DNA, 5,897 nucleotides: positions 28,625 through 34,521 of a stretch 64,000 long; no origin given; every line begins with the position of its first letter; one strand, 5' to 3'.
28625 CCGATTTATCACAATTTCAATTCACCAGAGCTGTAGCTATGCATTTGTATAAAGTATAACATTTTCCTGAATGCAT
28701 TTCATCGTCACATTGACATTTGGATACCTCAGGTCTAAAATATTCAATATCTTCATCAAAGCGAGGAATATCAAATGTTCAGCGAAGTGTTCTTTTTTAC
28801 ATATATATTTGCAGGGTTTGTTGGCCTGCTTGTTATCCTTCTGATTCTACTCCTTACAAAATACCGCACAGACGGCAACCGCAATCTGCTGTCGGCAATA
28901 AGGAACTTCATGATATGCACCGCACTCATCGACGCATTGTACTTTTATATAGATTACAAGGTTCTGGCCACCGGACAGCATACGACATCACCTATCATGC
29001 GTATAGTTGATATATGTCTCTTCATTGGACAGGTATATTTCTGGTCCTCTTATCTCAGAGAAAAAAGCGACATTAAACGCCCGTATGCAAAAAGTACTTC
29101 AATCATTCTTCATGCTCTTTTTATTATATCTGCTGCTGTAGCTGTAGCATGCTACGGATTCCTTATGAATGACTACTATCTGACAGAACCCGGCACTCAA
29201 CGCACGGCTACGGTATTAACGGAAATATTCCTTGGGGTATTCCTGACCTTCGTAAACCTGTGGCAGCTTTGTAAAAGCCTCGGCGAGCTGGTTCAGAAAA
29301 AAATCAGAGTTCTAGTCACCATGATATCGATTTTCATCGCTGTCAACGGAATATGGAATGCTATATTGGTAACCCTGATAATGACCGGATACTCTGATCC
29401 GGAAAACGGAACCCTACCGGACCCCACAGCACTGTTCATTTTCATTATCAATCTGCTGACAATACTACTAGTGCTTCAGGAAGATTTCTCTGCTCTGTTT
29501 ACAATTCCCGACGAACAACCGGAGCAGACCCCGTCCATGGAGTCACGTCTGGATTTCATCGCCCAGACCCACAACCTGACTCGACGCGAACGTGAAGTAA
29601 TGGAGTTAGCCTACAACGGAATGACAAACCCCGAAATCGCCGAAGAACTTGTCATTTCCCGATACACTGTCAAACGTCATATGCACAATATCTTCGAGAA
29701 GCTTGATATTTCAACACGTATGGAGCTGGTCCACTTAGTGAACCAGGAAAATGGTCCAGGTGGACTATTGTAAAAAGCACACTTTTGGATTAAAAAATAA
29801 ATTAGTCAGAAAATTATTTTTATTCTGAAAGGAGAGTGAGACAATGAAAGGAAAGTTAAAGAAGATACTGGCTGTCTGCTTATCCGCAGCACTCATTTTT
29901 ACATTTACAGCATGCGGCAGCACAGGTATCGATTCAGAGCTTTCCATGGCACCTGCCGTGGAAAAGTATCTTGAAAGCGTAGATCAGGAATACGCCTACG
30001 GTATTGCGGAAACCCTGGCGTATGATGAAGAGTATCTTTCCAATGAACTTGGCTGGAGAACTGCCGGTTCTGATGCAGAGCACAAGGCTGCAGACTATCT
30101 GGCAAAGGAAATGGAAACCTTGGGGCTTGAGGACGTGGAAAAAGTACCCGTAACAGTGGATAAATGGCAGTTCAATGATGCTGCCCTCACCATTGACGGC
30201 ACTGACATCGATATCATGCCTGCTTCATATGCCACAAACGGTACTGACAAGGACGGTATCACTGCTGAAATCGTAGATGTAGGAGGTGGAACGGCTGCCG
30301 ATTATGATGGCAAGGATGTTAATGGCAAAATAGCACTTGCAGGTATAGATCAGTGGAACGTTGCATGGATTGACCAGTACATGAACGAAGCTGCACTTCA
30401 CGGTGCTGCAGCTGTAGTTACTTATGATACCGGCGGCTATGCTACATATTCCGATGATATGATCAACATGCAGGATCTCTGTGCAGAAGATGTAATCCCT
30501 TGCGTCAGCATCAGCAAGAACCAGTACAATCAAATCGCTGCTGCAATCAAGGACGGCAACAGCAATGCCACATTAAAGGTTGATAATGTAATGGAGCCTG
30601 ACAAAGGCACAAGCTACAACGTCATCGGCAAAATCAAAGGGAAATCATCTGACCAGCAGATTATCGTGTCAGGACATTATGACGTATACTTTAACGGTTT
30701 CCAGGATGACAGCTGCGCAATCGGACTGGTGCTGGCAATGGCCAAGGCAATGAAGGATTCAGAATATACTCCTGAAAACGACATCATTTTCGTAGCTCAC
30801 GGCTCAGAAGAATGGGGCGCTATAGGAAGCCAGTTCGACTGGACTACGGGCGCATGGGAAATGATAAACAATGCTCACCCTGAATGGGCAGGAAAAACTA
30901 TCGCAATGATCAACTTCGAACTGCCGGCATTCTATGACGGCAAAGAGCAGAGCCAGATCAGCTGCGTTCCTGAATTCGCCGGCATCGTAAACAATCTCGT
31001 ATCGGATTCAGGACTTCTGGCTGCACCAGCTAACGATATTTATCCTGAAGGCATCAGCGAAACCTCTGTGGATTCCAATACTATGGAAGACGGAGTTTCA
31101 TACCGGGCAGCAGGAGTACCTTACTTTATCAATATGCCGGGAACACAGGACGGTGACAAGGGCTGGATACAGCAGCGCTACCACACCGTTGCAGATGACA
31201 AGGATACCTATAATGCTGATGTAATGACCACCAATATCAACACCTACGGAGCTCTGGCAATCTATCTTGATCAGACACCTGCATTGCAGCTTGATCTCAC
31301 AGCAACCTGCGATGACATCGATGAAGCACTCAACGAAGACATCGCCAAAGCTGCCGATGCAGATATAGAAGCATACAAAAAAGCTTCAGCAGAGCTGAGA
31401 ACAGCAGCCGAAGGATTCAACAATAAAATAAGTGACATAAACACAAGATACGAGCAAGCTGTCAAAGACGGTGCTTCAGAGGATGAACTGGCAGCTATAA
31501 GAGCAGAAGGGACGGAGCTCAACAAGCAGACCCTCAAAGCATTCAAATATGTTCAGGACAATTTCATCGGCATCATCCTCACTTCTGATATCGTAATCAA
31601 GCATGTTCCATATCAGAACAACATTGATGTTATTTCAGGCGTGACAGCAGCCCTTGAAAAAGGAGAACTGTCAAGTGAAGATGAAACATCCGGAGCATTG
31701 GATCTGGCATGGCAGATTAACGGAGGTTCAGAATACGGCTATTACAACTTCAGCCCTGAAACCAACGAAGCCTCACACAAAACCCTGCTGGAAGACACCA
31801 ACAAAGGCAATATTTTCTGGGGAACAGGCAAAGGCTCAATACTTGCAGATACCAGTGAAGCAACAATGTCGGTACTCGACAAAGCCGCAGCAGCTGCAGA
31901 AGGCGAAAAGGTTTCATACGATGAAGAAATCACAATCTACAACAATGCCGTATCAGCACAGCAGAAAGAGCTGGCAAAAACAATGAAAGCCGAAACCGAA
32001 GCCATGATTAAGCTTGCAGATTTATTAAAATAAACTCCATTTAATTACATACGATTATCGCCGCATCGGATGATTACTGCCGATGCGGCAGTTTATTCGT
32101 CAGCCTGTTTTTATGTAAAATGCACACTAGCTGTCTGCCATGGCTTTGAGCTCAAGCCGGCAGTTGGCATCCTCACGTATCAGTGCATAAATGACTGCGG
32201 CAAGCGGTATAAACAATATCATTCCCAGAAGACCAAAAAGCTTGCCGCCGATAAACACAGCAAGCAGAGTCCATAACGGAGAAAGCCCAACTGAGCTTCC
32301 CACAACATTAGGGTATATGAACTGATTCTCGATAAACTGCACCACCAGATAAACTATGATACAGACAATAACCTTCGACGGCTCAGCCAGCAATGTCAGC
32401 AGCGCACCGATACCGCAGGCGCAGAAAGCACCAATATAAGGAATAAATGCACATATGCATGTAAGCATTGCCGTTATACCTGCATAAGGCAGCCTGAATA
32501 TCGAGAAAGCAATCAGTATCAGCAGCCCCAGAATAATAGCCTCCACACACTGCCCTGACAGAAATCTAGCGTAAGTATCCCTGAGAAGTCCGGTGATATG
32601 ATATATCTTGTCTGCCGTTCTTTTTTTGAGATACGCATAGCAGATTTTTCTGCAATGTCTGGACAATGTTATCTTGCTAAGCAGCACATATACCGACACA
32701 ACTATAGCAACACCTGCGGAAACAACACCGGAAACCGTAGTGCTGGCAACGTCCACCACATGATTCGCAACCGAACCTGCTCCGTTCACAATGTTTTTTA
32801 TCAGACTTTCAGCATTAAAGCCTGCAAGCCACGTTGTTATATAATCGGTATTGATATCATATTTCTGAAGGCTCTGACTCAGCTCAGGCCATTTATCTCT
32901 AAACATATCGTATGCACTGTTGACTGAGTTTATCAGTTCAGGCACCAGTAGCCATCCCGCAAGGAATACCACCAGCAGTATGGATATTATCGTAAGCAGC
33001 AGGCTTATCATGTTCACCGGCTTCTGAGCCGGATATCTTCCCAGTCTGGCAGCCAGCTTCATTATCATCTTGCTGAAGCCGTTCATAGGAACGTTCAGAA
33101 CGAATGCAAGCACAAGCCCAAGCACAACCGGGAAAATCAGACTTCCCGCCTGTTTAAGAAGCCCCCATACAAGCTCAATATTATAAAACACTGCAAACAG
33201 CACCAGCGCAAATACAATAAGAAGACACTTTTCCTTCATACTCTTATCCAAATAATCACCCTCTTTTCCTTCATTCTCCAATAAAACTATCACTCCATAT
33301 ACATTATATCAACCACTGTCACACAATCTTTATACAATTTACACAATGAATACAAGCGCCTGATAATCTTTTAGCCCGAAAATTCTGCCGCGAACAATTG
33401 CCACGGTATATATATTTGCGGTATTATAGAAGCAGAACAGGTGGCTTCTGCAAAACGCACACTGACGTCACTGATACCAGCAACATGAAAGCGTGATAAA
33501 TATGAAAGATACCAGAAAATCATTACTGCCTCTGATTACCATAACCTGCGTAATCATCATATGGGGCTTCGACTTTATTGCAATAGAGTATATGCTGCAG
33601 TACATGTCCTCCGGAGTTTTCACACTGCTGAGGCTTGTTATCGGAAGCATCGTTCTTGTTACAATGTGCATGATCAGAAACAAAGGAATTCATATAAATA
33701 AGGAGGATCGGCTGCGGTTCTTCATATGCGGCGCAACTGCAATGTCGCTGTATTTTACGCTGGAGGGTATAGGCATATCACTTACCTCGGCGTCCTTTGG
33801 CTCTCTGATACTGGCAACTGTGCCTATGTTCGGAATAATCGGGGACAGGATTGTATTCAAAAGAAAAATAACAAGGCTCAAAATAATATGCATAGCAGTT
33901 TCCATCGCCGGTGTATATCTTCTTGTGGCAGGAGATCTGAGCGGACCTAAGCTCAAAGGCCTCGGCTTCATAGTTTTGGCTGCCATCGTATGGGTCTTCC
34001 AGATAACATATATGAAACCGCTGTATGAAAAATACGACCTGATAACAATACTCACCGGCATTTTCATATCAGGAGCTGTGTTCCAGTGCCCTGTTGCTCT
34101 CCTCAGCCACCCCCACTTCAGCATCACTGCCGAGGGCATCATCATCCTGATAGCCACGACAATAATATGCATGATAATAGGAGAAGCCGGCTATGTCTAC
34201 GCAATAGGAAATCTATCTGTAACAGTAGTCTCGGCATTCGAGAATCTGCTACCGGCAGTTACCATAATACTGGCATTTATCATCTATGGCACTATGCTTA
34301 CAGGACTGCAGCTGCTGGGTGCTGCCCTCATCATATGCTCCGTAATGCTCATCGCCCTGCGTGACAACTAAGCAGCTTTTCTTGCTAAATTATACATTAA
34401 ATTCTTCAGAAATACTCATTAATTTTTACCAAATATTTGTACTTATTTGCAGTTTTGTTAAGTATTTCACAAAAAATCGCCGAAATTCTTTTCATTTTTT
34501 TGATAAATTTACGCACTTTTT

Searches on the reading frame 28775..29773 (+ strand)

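Call 42: search_protein_families(library=pfam, proteins=[window:28775-29773:+], max_evalue=0.00001)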
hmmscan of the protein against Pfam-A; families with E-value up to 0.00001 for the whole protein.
window:28775-29773:+ (332 aa): 3 families
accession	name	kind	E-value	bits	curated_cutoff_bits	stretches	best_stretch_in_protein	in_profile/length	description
PF00196.25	GerE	-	9.6e-19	67.2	23.5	1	267-321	2-56/57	Bacterial regulatory proteins, luxR family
PF08281.18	Sigma70_r4_2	-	6.1e-08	32.6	25.7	1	267-310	10-54/54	Sigma-70, region 4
PF04545.22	Sigma70_r4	-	8.4e-08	32.1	24.1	1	267-310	4-48/50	Sigma-70, region 4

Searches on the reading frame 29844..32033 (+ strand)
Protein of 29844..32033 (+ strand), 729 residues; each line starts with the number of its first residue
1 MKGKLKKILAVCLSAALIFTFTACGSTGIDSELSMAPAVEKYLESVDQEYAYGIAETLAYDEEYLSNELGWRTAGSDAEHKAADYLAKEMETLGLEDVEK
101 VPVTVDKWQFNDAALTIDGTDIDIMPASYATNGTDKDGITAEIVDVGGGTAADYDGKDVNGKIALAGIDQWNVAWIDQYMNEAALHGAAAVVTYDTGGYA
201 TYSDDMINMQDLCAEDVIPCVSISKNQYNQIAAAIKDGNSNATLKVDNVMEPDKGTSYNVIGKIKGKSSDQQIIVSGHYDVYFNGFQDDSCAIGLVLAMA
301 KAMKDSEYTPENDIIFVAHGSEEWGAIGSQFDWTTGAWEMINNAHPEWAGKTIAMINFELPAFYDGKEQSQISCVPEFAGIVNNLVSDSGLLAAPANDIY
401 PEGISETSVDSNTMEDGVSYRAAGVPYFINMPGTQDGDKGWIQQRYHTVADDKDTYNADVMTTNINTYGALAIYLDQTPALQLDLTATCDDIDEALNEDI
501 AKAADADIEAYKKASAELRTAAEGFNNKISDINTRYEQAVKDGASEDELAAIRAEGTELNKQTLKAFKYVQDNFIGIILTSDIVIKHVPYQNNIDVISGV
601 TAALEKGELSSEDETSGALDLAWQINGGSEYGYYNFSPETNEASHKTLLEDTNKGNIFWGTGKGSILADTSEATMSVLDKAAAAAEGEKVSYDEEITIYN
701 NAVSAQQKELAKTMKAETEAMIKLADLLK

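Call 42: search_protein_families(library=pfam, proteins=[window:29844-32033:+], max_evalue=0.00001)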
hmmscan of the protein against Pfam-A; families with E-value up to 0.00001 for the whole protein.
window:29844-32033:+ (729 aa): 2 families
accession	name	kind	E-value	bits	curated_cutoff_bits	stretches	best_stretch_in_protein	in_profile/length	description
PF04389.22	Peptidase_M28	-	4.6e-20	72.6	21.3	1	259-464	1-185/193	Peptidase family M28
PF02225.27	PA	-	2.9e-07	31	23.9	1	140-230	2-94/95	PA domain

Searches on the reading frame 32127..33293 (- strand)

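Call 42: search_protein_families(library=pfam, proteins=[window:32127-33293:-], max_evalue=0.00001)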
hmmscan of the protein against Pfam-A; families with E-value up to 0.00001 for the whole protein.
window:32127-33293:- (388 aa): 1 family
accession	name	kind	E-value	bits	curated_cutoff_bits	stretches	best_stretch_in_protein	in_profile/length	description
PF01594.21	AI-2E_transport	-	6e-48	164.1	34.3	1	35-373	4-324/327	AI-2E family transporter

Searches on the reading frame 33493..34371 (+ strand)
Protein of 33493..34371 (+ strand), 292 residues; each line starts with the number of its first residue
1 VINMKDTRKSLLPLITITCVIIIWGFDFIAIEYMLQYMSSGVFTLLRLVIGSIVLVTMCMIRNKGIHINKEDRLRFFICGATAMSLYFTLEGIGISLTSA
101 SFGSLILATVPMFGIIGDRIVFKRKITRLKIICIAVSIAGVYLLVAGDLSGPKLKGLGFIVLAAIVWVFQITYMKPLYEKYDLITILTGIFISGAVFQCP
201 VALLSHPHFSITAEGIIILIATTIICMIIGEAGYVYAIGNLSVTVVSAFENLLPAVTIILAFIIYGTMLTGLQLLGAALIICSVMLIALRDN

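Call 42: search_protein_families(library=pfam, proteins=[window:33493-34371:+], max_evalue=0.00001)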
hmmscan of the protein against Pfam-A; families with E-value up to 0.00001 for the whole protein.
window:33493-34371:+ (292 aa): 1 family
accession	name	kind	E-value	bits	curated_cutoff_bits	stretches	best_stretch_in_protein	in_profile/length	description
PF00892.27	EamA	-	1.5e-34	119.6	28.2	2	14-145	4-134/135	EamA-like transporter family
